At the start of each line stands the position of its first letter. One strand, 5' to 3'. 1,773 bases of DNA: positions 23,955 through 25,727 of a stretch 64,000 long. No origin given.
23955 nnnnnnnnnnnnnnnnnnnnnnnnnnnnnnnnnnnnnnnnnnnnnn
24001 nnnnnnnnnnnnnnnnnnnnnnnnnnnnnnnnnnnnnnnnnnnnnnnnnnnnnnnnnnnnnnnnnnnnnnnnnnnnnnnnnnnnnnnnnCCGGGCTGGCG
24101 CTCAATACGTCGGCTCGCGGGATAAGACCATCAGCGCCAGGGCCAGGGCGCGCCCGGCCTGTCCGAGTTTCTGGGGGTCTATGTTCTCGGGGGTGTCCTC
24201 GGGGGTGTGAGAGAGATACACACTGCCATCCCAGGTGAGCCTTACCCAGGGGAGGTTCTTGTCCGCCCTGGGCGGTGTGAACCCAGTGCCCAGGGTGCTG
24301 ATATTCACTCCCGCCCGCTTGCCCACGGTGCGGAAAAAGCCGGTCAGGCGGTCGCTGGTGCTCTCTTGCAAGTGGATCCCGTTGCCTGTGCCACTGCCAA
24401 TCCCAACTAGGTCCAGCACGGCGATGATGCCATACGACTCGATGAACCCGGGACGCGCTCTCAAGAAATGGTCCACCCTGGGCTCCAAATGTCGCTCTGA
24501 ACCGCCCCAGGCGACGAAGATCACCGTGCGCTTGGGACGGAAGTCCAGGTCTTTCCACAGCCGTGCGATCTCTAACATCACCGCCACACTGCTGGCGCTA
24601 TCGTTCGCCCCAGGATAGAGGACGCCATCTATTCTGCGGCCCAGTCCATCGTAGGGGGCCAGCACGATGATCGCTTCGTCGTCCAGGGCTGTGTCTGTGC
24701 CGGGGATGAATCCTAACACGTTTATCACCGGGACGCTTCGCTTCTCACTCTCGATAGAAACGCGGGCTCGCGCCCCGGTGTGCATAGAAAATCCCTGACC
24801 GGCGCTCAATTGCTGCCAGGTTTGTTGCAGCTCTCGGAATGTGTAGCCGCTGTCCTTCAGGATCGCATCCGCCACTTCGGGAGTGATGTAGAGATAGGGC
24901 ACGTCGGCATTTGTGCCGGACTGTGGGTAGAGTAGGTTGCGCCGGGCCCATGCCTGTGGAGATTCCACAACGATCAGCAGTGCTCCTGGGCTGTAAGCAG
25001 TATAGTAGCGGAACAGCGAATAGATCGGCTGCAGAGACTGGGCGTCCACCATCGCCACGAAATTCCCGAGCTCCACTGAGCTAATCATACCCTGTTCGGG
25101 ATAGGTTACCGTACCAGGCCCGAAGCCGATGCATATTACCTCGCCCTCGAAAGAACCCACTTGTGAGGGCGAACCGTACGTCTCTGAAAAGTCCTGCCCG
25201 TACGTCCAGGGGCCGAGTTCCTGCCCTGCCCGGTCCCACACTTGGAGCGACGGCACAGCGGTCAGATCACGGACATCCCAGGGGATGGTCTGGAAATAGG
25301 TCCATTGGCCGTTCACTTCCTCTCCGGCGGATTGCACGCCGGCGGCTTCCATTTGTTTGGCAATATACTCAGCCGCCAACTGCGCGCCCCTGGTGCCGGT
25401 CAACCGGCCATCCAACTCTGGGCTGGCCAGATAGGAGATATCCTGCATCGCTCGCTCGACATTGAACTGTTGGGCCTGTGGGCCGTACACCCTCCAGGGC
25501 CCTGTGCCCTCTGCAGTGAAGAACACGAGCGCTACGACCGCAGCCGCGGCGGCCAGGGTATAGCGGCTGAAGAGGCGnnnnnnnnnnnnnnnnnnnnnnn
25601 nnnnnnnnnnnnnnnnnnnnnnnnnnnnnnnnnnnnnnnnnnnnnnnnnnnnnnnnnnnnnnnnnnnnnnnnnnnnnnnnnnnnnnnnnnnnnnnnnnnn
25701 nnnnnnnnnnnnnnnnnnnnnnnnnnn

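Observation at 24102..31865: MacAB-like operon whose third gene is a 1442-aa ABC ATPase + DppB + DppC + M28 aminopeptidase megafusion with a degenerate nucleotide-binding domain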

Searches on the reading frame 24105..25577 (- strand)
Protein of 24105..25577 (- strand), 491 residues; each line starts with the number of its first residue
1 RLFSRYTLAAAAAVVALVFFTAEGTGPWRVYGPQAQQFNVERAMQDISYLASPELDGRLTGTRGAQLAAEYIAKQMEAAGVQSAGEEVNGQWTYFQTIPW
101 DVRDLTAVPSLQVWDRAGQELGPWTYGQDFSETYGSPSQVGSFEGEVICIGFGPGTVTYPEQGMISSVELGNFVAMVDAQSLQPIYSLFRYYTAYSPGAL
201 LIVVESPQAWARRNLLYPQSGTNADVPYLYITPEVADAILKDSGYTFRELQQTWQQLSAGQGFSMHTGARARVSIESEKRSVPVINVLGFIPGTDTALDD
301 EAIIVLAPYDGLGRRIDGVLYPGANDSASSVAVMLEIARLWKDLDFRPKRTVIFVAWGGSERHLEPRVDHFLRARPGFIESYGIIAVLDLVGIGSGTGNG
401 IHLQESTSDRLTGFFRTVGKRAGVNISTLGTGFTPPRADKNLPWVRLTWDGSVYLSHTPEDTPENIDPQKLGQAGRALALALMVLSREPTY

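Call 19: search_solved_structures(query=window:24105-25577:-, max_evalue=0.01, show_alignments=4)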
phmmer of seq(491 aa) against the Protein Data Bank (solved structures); distinct sequences matched with E-value up to 0.01: 7.
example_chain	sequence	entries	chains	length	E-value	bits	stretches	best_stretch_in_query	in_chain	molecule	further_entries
6hc6_A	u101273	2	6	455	1.8e-05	26.8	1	320-482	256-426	Aminopeptidase YwaD | Aminopeptidase Y (Arg Lys Leu preference)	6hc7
3b3t_A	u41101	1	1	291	5.5e-05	25.2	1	298-366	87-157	Bacterial leucyl aminopeptidase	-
1amp_A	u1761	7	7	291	7.6e-05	24.8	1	298-366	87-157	AMINOPEPTIDASE | PROTEIN (AMINOPEPTIDASE) | BACTERIAL LEUCYL AMINOPEPTIDASE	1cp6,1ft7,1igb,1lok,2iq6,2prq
3b3v_A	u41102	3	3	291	7.7e-05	24.8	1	298-366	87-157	Bacterial leucyl aminopeptidase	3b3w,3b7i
3b35_A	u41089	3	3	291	7.9e-05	24.7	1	298-365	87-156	Bacterial leucyl aminopeptidase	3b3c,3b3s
1rtq_A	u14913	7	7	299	8e-05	24.7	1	298-366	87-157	Bacterial leucyl aminopeptidase | Aminopeptidase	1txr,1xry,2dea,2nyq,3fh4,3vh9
2anp_A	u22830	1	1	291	0.0001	24.3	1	298-365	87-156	leucyl aminopeptidase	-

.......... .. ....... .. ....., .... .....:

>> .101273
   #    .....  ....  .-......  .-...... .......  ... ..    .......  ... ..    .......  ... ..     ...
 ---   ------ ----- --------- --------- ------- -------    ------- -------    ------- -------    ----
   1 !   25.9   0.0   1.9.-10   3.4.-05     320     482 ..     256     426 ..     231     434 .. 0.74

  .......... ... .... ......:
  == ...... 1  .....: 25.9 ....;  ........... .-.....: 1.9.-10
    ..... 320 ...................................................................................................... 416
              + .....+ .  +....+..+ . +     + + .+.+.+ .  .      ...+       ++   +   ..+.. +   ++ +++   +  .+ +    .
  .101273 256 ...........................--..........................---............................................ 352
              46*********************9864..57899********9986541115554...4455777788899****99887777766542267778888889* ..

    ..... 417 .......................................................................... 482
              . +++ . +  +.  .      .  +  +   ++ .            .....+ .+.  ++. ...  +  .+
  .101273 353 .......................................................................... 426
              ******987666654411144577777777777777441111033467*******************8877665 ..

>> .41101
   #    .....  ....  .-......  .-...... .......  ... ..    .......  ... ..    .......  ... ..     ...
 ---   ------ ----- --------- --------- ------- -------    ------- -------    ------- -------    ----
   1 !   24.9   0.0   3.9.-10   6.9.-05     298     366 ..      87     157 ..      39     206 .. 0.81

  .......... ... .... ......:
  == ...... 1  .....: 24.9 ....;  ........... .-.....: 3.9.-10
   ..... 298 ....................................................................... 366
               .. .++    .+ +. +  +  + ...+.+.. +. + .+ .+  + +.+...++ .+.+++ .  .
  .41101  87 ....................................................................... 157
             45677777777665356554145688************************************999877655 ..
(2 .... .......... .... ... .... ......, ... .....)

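Call 44: predict_structure(alignment_id=A3)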
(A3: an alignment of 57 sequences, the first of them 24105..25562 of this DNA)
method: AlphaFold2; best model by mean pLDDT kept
length: 486 residues; sequences in the alignment: 57
mean_pLDDT: 93.2   pTM: 0.92
mean pLDDT of the five models: 93.2, 92.3, 92.2, 92.1, 91.9
residues with pLDDT >= 90: 400; 70-90: 74; 50-70: 12; < 50: 0
segments of 3 or more residues with pLDDT < 50: none
pLDDT, mean of each block of 10 residues (from residue 1): 88 82 95 98 98 98 99 98 98 95 97 96 88 86 93 81 92 84 74 94 89 76 95 97 95 92 97 96 97 95 97 96 98 98 98 94 96 95 97 95 95 97 80 87 95 97 98 98 92
secondary structure, 60 per line:
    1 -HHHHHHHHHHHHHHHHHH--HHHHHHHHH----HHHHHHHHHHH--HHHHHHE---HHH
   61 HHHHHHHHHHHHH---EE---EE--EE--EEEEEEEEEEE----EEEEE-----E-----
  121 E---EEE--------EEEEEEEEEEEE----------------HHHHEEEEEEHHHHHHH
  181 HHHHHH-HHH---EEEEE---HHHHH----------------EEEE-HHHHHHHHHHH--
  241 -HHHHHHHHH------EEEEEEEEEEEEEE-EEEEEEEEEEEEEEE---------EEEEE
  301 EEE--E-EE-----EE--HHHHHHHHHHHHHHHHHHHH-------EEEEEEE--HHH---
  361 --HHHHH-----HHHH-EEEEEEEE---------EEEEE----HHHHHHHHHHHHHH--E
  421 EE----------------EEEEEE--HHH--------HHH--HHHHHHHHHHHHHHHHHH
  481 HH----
elements in order: H2-19 H22-30 H35-45 H48-53 H58-73 E90-100 E105-109 E125-127 E136-147 H164-167 E168-173 H174-186 E194-198 H202-206 E223-226 H228-238 H242-250 E257-270 E272-286 E296-303 H319-338 E346-352 H363-367 H373-376 E378-385 E395-399 H404-417 E420-422 E439-444 H463-482

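Call 46: fold_search(model_id=the predicted structure, library=pdb)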
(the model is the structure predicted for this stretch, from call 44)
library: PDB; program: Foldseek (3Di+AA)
matches with E <= 10: 694; with E <= 0.001: 285
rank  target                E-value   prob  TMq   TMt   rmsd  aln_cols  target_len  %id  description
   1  2ek8                  1.1e-24  1.00  0.59  0.68   6.1       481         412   17  Aminopeptidase from Aneurinibacillus sp. strain AM-1 (released 2008-03-25)
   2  6wrw_B                1.5e-24  1.00  0.61  0.48   6.2       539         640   13  Crystal structure of computationally designed protein 2DS25.5 in complex with the human Transferrin receptor ectodomai (released 2021-04-28)
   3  8ac7_A                4.3e-24  1.00  0.58  0.59   7.0       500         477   15  Structure of Pseudomonas aeruginosa aminopeptidase, PaAP (released 2023-07-12)
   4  8ac9_A                5.2e-24  1.00  0.48  0.49  10.3       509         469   16  Structure of Pseudomonas aeruginosa aminopeptidase, PaAP_T (released 2023-07-12)
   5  8ack_A                6.2e-24  1.00  0.57  0.59   7.1       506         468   16  Structure of Pseudomonas aeruginosa aminopeptidase, PaAP (released 2023-07-12)
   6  8acr                  6.6e-24  1.00  0.55  0.55   7.5       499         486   16  Structure of Pseudomonas aeruginosa aminopeptidase, PaAP (released 2023-07-12)
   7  8acg_A                7.5e-24  1.00  0.51  0.53  10.0       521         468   16  Structure of Pseudomonas aeruginosa aminopeptidase, PaAP_T E340A mutant (released 2023-07-12)
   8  8acg_B                7.9e-24  1.00  0.51  0.53  10.2       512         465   16  Structure of Pseudomonas aeruginosa aminopeptidase, PaAP_T E340A mutant (released 2023-07-12)
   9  8acg_E                8.4e-24  1.00  0.52  0.53   9.1       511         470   15  Structure of Pseudomonas aeruginosa aminopeptidase, PaAP_T E340A mutant (released 2023-07-12)
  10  8acg_D                8.4e-24  1.00  0.51  0.53   9.4       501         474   15  Structure of Pseudomonas aeruginosa aminopeptidase, PaAP_T E340A mutant (released 2023-07-12)
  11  7zqs_B                1.1e-23  1.00  0.60  0.47   6.7       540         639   13  Cryo-EM Structure of Human Transferrin Receptor 1 bound to DNA Aptamer (released 2022-08-17)
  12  1de4_C                1.2e-23  1.00  0.60  0.48   7.0       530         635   14  HEMOCHROMATOSIS PROTEIN HFE COMPLEXED WITH TRANSFERRIN RECEPTOR (released 2000-01-19)
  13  6okd_B                1.7e-23  1.00  0.61  0.50   6.6       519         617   13  Crystal Structure of human transferrin receptor in complex with a cystine-dense peptide (released 2020-04-15)
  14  3s9l_A                2.4e-23  1.00  0.60  0.48   6.3       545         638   13  Complex between transferrin receptor 1 and transferrin with iron in the N-Lobe, cryocooled 2 (released 2011-08-10)
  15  3kas_A                2.5e-23  1.00  0.62  0.49   6.5       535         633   12  Machupo virus GP1 bound to human transferrin receptor 1 (released 2010-03-09)
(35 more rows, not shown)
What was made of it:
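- On M28 co-catalytic zinc aminopeptidase: AF2 pLDDT 93 with Foldseek hits to M28 structures at E about 1e-24 (calls 44, 46).
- On PA (protease-associated) domain proteins: The best structural matches, over about 480-540 aligned columns, are all PA-containing M28 proteins (call 46).
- Closest known: Transferrin receptor and PA-containing M28 aminopeptidases. Same: The same fold with a PA/apical-like insert (Foldseek E about 1e-24, call 46).
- Checked: It is supported at fold level: the AF2 model (pLDDT 93) best matches PA-containing M28 proteins over nearly the full length (calls 44, 46).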

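Call 49: search_protein_representatives(protein=window:24105-25505:-)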
Query: 467 residues. Proteins with E-value up to 0.001 (for the whole library): 10333; up to 1e-10: 2932; up to 1e-30: 171. The best 150 are listed.
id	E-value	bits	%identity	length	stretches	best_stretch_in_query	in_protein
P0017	2.2e-99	349.8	43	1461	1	1-467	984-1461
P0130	8.3e-98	344.6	35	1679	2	1-463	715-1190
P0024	1.9e-93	330.2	43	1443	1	1-467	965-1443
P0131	1.0e-91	324.5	34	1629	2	11-465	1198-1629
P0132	2.5e-85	303.4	33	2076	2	11-462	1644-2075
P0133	3.3e-83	296.5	34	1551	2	11-463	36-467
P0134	5.8e-81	289.0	41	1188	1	1-467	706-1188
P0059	9.9e-77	275.1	40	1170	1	6-467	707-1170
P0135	1.2e-74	268.2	32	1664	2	12-458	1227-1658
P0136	5.2e-74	266.1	37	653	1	1-467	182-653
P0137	4.7e-72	259.7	32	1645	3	11-461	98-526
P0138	7.1e-72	259.1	39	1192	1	3-467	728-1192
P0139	1.1e-71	258.5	38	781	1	7-467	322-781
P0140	4.2e-69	249.9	39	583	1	4-467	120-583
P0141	5.1e-69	249.6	32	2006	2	13-463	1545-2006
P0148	7.1e-66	239.3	32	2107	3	12-461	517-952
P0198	6.4e-46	173.5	34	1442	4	201-463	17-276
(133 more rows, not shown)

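Call 51: search_protein_families(library=pfam, proteins=[P0130, P0131, P0132, P0133, P0148], max_evalue=0.0001)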
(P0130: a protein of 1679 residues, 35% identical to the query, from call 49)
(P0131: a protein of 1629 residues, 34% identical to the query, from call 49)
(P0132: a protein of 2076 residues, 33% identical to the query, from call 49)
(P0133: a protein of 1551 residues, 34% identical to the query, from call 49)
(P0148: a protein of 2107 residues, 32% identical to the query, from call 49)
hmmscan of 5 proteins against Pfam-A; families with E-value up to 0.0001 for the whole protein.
P0130 (1679 aa): 3 families
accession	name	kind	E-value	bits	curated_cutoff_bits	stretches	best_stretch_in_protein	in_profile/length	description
PF04389.22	Peptidase_M28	-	7.9e-59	199.1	21.3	2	1442-1629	1-190/193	Peptidase family M28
PF00528.27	BPD_transp_1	-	1.5e-43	149.1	26.4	2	112-310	1-183/184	Binding-protein-dependent transport system inner membrane component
PF01546.33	Peptidase_M20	-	1.1e-11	45.5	24.6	1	1478-1528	31-81/206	Peptidase family M20/M25/M40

P0131 (1629 aa): 2 families
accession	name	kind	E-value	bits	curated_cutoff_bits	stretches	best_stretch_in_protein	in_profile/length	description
PF04389.22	Peptidase_M28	-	2.5e-82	275.8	21.3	2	322-513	1-189/193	Peptidase family M28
PF01546.33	Peptidase_M20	-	3.8e-12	47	24.6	1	341-408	2-81/206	Peptidase family M20/M25/M40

P0132 (2076 aa): 5 families
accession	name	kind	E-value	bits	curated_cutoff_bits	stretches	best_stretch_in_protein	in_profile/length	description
PF04389.22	Peptidase_M28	-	5.1e-76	255.2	21.3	2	742-931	1-190/193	Peptidase family M28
PF04235.18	DUF418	-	2.8e-49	167.7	23.6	1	236-398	2-162/163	Protein of unknown function (DUF418)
PF01546.33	Peptidase_M20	-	9e-14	52.3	24.6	2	1892-1961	2-83/206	Peptidase family M20/M25/M40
PF02225.27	PA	-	7.7e-08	32.8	23.9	0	617-695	2-88/95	PA domain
PF13485.12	Peptidase_MA_2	-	1.6e-05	25.3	32.4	0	1518-1629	93-197/201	Peptidase MA superfamily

P0133 (1551 aa): 4 families
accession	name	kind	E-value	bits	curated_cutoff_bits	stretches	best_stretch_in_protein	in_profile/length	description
PF04389.22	Peptidase_M28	-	1.8e-81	272.9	21.3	2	265-458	1-189/193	Peptidase family M28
PF13485.12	Peptidase_MA_2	-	8.9e-19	68.5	32.4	1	919-1115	4-200/201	Peptidase MA superfamily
PF01546.33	Peptidase_M20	-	1.4e-12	48.4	24.6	1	285-364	3-96/206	Peptidase family M20/M25/M40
PF02225.27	PA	-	1.3e-05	25.7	23.9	0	1247-1311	24-91/95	PA domain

P0148 (2107 aa): 3 families
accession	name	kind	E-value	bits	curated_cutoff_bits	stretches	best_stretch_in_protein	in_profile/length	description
PF04389.22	Peptidase_M28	-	4.9e-54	183.4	21.3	2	755-944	1-188/193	Peptidase family M28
PF04235.18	DUF418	-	6.3e-41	140.5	23.6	1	222-401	1-162/163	Protein of unknown function (DUF418)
PF01546.33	Peptidase_M20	-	3.9e-10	40.4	24.6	0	1895-1982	2-81/206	Peptidase family M20/M25/M40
